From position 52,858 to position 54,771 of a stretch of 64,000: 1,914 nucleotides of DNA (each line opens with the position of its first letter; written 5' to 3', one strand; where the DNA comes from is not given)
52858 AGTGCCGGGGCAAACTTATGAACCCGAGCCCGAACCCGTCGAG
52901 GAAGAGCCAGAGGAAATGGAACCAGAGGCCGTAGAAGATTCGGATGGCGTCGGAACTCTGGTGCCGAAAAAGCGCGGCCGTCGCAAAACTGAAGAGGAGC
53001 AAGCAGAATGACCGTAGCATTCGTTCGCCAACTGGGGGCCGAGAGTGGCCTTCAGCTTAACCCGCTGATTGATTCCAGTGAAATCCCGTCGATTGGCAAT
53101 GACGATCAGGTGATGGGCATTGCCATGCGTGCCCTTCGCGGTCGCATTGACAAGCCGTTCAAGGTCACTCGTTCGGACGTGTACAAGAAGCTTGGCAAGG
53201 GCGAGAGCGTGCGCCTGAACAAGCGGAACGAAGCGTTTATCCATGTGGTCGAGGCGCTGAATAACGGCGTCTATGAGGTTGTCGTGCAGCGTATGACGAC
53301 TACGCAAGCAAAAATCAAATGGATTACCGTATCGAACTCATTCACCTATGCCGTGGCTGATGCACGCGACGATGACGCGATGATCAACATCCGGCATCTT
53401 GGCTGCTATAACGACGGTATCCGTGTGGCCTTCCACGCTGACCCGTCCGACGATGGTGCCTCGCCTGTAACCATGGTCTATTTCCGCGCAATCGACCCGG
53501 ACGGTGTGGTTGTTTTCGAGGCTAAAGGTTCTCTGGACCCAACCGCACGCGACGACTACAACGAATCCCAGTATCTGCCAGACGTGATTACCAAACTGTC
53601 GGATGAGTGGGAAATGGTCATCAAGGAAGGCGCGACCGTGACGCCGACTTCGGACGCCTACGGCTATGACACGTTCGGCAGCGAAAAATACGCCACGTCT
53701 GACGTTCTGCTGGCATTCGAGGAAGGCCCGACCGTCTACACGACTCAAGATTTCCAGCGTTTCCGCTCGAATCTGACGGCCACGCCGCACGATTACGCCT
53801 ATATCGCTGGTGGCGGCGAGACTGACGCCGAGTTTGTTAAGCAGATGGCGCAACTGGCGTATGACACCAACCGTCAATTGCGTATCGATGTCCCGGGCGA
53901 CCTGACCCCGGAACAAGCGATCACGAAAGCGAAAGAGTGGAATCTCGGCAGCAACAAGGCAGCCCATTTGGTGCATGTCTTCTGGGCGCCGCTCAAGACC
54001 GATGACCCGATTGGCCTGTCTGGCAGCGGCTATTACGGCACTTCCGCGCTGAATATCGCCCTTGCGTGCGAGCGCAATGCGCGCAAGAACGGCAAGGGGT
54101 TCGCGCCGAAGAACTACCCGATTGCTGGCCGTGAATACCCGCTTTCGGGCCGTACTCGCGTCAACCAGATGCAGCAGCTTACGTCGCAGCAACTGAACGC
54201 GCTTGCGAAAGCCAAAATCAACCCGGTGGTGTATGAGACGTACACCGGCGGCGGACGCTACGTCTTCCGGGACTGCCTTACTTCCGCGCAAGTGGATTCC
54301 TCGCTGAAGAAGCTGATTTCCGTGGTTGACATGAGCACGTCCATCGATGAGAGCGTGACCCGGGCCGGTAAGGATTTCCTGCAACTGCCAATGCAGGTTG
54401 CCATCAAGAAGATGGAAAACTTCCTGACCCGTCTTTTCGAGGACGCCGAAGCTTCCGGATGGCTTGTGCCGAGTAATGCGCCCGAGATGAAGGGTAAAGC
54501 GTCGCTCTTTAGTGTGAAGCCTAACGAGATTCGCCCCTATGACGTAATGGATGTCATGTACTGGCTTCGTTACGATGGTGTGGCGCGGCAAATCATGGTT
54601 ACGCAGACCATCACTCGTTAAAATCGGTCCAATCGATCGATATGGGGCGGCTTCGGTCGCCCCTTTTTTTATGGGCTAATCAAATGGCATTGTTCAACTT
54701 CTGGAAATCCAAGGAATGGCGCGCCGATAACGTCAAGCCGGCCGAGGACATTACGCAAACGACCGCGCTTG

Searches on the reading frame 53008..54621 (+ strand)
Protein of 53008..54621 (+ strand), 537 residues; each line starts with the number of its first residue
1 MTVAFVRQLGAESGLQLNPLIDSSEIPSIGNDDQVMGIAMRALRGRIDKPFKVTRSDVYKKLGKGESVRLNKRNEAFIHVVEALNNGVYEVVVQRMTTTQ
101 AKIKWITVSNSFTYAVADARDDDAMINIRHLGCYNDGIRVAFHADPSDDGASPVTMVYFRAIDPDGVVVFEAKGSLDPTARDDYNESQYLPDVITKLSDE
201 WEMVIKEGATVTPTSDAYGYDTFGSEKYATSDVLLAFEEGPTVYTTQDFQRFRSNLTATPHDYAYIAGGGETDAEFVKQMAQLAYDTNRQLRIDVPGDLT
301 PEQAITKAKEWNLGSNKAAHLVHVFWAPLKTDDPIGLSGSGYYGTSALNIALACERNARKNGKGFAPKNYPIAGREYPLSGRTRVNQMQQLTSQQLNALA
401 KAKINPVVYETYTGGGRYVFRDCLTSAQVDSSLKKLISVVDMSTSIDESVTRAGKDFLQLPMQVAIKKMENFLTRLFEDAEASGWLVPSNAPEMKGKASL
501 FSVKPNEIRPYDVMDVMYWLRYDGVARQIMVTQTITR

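Call 8: search_protein_families(library=phrogs, proteins=[window:53008-54621:+], max_evalue=0.001)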
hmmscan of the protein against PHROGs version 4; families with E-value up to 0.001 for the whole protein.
window:53008-54621:+ (537 aa): 4 families
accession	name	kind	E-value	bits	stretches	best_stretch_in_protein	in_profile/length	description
phrog_1036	-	tail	6e-118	396.2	1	4-536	4-530/531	tail sheath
phrog_23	-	tail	7.1e-10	39.2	1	29-464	40-396/496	tail sheath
phrog_14345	-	unknown function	2.8e-05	25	1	9-107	8-98/332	-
phrog_24956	-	unknown function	0.00053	20.3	1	8-100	7-91/279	-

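Call 59: search_dna_similar(query=window:53008-54621:+, collection=phages, mode=protein, max_evalue=1e-10, max_rows=12)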
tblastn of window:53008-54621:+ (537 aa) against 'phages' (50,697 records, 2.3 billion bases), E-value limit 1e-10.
Records with a match: 2; places in all: 2; records where one place covers at least 80% of the query: 1.
Best place of each record, by identity: <60% 2.
By first word of the organism name: Xanthomonas 1; Acinetobacter 1.
By host as written in the record: Xanthomonas campestris pv. campestris str. 8004 1; Acinetobacter baumannii 1.
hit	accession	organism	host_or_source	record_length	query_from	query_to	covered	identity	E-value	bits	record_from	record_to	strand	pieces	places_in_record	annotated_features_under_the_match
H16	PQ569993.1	Xanthomonas phage Rb1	Xanthomonas campestris pv. campestris ...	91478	2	533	99%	54.7%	0e+0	580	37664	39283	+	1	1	tail connector protein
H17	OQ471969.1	Acinetobacter phage vB_AbaM_ABMM1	Acinetobacter baumannii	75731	290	512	42%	27.1%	3e-12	76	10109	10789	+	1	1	tail sheath protein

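Call 60: search_dna_similar(query=window:53008-54621:+, collection=plasmids, mode=protein, max_evalue=1e-10, max_rows=12)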
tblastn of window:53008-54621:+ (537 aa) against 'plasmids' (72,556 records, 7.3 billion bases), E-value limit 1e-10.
Records with a match: 14; places in all: 14; records where one place covers at least 80% of the query: 10.
Best place of each record, by identity: <60% 14.
By first word of the organism name: Pseudomonas 4; Vibrio 4; Acinetobacter 4; Ideonella 1; Burkholderia 1.
By predicted mobility (MOB-suite, as given by PLSDB): non-mobilizable 13; mobilizable 1.
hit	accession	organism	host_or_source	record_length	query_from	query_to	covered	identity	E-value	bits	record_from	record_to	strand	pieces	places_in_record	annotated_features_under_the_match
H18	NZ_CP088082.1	Ideonella dechloratans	Cell culture,Activated sludge, ...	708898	1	537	100%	56.4%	0e+0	612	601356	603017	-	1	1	hypothetical protein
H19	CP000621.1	Burkholderia vietnamiensis G4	-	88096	1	537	100%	40.2%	7e-117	387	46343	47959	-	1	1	hypothetical protein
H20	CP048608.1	Pseudomonas fluorescens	whole organism,Rhizosphere of Soybean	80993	1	537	100%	34.3%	5e-83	289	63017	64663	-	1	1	hypothetical protein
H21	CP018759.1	Pseudomonas psychrotolerans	-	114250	13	537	98%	35.1%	2e-85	296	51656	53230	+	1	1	hypothetical protein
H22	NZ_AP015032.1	Pseudomonas putida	-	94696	1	537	100%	33.5%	5e-90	309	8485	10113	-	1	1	hypothetical protein (x2)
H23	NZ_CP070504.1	Pseudomonas atacamensis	Cell culture,date palm rhizospheric soil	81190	1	537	100%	33.2%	6e-83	289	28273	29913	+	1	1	hypothetical protein (x2)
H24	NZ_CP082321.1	Vibrio alginolyticus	mix culture,water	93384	22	537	96%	24.1%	9e-11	72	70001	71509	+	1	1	hypothetical protein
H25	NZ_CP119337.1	Vibrio alginolyticus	Takifugu ocellatus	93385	22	537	96%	24.1%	9e-11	72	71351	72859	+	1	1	hypothetical protein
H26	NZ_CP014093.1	Vibrio diabolicus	Homo sapiens,blister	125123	22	537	96%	23.0%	4e-11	74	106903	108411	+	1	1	hypothetical protein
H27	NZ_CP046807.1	Vibrio alginolyticus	-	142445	22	537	96%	23.0%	4e-11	74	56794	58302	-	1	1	hypothetical protein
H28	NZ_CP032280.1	Acinetobacter sp. WCHA55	Culture,Sewage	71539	279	537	48%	28.0%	5e-12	77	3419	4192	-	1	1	hypothetical protein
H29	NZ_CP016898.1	Acinetobacter soli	cell,soil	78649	266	537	51%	25.5%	2e-11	74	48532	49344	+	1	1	hypothetical protein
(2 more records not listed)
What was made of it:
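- The relatives are phage-plasmids (Burkholderia vietnamiensis G4 88-kb plasmid and an Ideonella plasmid, call 60).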
